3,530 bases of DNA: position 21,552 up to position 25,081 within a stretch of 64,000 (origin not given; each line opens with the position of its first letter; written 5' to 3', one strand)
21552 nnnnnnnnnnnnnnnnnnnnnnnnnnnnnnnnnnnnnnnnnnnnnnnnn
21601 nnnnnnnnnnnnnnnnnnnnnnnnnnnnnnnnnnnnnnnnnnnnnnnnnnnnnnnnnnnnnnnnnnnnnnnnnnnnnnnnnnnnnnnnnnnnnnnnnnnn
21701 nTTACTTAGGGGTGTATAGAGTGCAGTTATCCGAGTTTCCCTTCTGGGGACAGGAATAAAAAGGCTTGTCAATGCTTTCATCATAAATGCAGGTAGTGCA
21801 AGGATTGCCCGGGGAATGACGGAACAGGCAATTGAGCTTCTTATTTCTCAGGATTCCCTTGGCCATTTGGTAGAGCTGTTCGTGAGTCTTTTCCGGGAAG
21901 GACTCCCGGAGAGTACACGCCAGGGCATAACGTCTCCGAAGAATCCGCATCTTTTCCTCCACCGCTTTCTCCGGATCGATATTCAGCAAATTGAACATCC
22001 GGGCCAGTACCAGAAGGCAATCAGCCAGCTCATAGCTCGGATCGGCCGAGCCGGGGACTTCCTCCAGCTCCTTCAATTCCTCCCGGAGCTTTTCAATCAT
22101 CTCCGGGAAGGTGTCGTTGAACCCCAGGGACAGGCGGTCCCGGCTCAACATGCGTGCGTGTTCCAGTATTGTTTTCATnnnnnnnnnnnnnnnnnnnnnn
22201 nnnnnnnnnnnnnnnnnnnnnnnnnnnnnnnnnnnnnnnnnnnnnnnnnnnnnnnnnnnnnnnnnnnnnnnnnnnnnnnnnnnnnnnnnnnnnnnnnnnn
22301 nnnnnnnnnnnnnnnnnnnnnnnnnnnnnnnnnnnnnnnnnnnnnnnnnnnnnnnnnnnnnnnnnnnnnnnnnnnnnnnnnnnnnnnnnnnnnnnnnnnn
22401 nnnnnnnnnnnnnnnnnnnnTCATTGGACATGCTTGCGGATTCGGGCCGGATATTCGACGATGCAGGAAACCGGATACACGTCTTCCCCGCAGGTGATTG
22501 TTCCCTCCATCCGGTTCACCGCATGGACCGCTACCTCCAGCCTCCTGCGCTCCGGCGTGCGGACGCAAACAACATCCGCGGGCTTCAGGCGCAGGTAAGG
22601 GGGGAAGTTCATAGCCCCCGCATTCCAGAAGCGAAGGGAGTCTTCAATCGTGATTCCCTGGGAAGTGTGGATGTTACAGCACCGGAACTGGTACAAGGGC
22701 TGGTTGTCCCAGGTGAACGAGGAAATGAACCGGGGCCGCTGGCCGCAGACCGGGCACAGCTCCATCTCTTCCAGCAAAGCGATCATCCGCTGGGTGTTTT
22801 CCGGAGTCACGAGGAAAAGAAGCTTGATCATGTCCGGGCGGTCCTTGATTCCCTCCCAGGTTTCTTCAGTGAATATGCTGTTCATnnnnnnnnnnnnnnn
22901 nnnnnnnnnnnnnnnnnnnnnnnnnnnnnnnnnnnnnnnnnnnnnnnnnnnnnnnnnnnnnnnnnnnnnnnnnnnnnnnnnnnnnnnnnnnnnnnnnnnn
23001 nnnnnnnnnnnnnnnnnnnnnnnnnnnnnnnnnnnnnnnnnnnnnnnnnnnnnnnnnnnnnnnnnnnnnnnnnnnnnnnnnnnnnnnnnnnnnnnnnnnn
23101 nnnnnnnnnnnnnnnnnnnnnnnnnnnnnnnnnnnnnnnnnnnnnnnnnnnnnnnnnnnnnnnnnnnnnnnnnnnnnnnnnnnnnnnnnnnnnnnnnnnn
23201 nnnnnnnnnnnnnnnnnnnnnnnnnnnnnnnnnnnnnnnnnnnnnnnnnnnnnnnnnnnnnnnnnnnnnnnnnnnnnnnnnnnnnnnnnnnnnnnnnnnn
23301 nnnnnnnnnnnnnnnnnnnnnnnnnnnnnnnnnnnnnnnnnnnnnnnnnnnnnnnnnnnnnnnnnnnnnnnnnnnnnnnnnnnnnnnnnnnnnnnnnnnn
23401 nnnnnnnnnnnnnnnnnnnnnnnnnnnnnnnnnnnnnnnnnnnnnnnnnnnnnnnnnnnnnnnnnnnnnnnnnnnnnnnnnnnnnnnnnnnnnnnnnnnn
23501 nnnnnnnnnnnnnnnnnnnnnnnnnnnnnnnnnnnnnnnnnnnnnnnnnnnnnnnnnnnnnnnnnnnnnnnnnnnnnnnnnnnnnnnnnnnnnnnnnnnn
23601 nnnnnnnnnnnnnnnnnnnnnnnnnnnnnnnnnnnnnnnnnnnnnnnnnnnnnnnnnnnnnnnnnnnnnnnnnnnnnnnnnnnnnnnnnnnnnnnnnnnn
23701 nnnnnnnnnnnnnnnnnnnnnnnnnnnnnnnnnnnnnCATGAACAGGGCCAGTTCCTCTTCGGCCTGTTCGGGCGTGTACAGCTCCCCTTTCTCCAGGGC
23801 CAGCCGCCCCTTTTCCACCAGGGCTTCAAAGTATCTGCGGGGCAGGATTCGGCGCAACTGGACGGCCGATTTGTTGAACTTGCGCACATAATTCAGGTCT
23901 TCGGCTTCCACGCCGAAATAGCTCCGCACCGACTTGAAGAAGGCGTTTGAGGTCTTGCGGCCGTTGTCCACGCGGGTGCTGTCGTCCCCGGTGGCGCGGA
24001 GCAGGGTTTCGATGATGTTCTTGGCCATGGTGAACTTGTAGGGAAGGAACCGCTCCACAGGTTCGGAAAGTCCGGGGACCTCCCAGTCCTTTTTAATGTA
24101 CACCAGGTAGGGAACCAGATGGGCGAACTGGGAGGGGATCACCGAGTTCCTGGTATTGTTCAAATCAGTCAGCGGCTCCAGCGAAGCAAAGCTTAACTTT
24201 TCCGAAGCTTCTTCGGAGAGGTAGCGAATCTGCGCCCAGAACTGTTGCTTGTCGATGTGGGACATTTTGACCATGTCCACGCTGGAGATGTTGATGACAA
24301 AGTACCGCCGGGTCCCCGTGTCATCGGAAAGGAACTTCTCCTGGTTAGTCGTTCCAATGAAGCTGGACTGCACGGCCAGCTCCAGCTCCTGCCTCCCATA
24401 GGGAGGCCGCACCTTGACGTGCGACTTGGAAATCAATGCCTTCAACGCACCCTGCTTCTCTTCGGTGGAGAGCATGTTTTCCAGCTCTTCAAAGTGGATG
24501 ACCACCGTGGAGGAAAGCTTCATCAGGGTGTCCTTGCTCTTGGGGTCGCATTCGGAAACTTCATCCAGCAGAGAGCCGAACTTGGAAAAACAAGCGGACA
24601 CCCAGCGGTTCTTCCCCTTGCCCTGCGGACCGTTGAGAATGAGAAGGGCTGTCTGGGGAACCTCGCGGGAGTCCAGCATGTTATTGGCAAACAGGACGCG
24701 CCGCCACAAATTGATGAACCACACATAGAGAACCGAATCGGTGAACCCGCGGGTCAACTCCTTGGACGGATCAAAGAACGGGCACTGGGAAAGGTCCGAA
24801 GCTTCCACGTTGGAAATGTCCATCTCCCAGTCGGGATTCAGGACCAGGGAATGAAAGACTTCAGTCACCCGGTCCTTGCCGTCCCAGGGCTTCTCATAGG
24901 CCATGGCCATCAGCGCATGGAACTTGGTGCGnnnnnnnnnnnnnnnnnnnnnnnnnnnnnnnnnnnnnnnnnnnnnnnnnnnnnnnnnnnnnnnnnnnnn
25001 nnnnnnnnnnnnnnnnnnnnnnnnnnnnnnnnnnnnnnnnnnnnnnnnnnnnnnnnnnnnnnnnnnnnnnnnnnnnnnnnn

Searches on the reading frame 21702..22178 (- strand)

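Call 73: search_protein_families(library=pfam, proteins=[window:21702-22178:-], max_evalue=0.05)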
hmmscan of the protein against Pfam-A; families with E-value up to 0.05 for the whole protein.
window:21702-22178:- (158 aa): 2 families
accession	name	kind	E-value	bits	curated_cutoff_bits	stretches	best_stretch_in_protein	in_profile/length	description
PF03819.22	MazG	-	0.019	15.7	22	0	26-83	5-69/74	MazG nucleotide pyrophosphohydrolase domain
PF01503.22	PRA-PH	-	0.022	15.6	21.3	1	27-75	30-81/86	Phosphoribosyl-ATP pyrophosphohydrolase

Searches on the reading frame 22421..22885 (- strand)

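Call 13: search_protein_families(library=phrogs, proteins=[window:22421-22885:-], max_evalue=0.001)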
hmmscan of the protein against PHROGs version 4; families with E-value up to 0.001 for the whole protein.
window:22421-22885:- (154 aa): 0 families

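Call 73: search_protein_families(library=pfam, proteins=[window:22421-22885:-], max_evalue=0.05)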
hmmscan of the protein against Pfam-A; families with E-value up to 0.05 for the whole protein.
window:22421-22885:- (154 aa): 1 family
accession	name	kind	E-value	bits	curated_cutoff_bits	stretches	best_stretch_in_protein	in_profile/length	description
PF14354.12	Lar_restr_allev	-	0.034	14.8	28.6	1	40-74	2-34/58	Restriction alleviation protein Lar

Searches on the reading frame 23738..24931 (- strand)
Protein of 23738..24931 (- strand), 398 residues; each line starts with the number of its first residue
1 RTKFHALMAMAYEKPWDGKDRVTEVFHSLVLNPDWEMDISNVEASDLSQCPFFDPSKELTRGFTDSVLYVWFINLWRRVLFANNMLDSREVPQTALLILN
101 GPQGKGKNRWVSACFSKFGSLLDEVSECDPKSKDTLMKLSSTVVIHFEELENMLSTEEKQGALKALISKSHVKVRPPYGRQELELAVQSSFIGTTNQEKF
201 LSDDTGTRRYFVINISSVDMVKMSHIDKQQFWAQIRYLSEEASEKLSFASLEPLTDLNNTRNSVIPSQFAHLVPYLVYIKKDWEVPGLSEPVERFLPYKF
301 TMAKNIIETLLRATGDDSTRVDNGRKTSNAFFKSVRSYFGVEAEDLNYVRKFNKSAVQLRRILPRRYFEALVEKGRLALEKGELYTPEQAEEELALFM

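Call 58: find_homologous_proteins(query=window:23738-24931:-, max_evalue=0.001)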
Query window:23738-24931:- (398 aa): 39 proteins with E <= 0.001 among 3890 candidates.
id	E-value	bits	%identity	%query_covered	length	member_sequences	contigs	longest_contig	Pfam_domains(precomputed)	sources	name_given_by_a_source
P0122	6.3e-15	73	36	40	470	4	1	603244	PF19263.6,PF05272.18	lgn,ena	-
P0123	2.1e-13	68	32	39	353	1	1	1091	PF05272.18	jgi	jgi:predicted P-loop ATPase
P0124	1.9e-11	62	30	53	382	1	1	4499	PF05272.18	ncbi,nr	ncbi:MAG: hypothetical protein IPK59_23210 [Rhodospirillaceae bacterium]|nr:hypothetical protein [Rh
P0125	2.1e-11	62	37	31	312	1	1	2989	PF19263.6,PF05272.18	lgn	-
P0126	2.7e-11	61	28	58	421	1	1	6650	PF19263.6,PF05272.18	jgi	jgi:predicted P-loop ATPase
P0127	3.1e-11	61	35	35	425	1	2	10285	PF19263.6,PF05272.18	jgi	jgi:predicted P-loop ATPase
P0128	1.3e-10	59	34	35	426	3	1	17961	PF19263.6,PF05272.18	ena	-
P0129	1.4e-10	59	33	37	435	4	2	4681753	PF19263.6,PF05272.18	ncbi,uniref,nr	ncbi:virulence-associated E family protein [Xanthobacter autotrophicus]|uniref:virulence-associated 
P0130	1.7e-10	59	32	42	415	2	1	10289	PF05272.18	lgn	-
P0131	4.3e-10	57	33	35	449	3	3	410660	PF19263.6,PF05272.18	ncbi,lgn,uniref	ncbi:virulence-associated E family protein [Xanthobacter autotrophicus DSM 597]|uniref:VapE domain-c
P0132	4.8e-10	57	34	43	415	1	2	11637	PF19263.6,PF05272.18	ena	-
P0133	6.5e-10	57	32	35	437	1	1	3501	PF19263.6,PF05272.18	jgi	jgi:predicted P-loop ATPase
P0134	7.9e-10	57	32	35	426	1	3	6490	PF19263.6,PF05272.18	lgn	-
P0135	8.1e-10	56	27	59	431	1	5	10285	PF19263.6,PF05272.18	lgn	-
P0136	1.9e-9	55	26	56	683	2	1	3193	PF19263.6,PF05272.18,PF08800.16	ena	-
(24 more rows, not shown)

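Call 67: predict_structure(alignment_id=A1)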
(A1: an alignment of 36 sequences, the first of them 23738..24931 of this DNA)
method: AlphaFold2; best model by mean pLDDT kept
length: 398 residues; sequences in the alignment: 36
mean_pLDDT: 59.5   pTM: 0.57
mean pLDDT of the five models: 59.5, 59.5, 58.0, 55.8, 48.2
residues with pLDDT >= 90: 23; 70-90: 130; 50-70: 81; < 50: 164
segments of 3 or more residues with pLDDT < 50: 1-3, 36-39, 50-53, 202-207, 245-328, 338-379, 381-398
pLDDT, mean of each block of 10 residues (from residue 1): 68 91 86 57 54 54 74 81 60 72 88 77 61 78 77 61 71 79 81 72 52 86 91 88 48 29 29 30 30 38 37 45 44 50 40 33 35 43 43 41
secondary structure, 60 per line:
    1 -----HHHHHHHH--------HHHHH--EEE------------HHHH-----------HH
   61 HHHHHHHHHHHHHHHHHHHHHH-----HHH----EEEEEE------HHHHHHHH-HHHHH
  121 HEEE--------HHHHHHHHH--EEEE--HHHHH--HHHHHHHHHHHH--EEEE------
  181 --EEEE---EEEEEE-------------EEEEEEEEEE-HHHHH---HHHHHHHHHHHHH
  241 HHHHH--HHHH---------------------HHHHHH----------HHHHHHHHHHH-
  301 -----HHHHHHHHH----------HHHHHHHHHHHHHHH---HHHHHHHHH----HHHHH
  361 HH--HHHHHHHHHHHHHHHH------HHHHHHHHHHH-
elements in order: H6-13 H22-26 E29-31 H44-47 H59-82 E95-100 H107-114 H116-121 E122-124 H133-141 E144-147 H150-154 H157-168 E171-174 E183-186 E190-195 E209-218 H220-224 H228-245 H248-251 H273-278 H289-299 H306-314 H325-339 H343-351 H356-362 H365-380 H387-397

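Call 69: fold_search(model_id=the predicted structure, library=pdb)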
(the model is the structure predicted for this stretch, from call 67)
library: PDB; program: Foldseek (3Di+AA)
matches with E <= 10: 1258; with E <= 0.001: 118
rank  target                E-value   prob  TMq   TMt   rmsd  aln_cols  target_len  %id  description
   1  7pds_C                1.3e-10  1.00  0.46  0.41   7.2       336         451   20  The structure of PriRep1 with dsDNA (released 2022-07-13)
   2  7pds_D                1.3e-10  1.00  0.46  0.41   5.8       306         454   22  The structure of PriRep1 with dsDNA (released 2022-07-13)
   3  7pds_B                1.7e-10  1.00  0.47  0.42   5.7       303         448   22  The structure of PriRep1 with dsDNA (released 2022-07-13)
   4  7pds_E                3.1e-10  1.00  0.44  0.39   6.4       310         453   22  The structure of PriRep1 with dsDNA (released 2022-07-13)
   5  7pds_A                4.5e-10  1.00  0.45  0.40   5.6       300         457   22  The structure of PriRep1 with dsDNA (released 2022-07-13)
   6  7pds_F                1.8e-08  1.00  0.45  0.40   7.5       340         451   21  The structure of PriRep1 with dsDNA (released 2022-07-13)
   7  6k9c_B                5.8e-06  1.00  0.32  0.31  12.4       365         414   16  The apo structure of NrS-1 C terminal region (305-718) (released 2020-04-08)
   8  6k9e_B                9.3e-06  1.00  0.32  0.31  11.6       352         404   15  The A form apo structure of NrS-1 C terminal region-CTR(305-718) (released 2020-06-17)
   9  6lrb_D                1.2e-05  1.00  0.34  0.33   5.5       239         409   15  The A form apo structure of NrS-1 C terminal region-CTR (released 2020-04-08)
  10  6lrb_F                1.2e-05  1.00  0.33  0.32  10.9       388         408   15  The A form apo structure of NrS-1 C terminal region-CTR (released 2020-04-08)
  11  6lrb_C                1.4e-05  1.00  0.33  0.33  10.5       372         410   14  The A form apo structure of NrS-1 C terminal region-CTR (released 2020-04-08)
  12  6k9c_A                1.7e-05  1.00  0.36  0.34  10.9       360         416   14  The apo structure of NrS-1 C terminal region (305-718) (released 2020-04-08)
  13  6lrb_B                2.0e-05  1.00  0.34  0.33   5.5       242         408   15  The A form apo structure of NrS-1 C terminal region-CTR (released 2020-04-08)
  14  6k9e_A                2.0e-05  1.00  0.31  0.31  11.6       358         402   13  The A form apo structure of NrS-1 C terminal region-CTR(305-718) (released 2020-06-17)
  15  6k9e_C                2.2e-05  1.00  0.31  0.30  12.5       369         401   13  The A form apo structure of NrS-1 C terminal region-CTR(305-718) (released 2020-06-17)
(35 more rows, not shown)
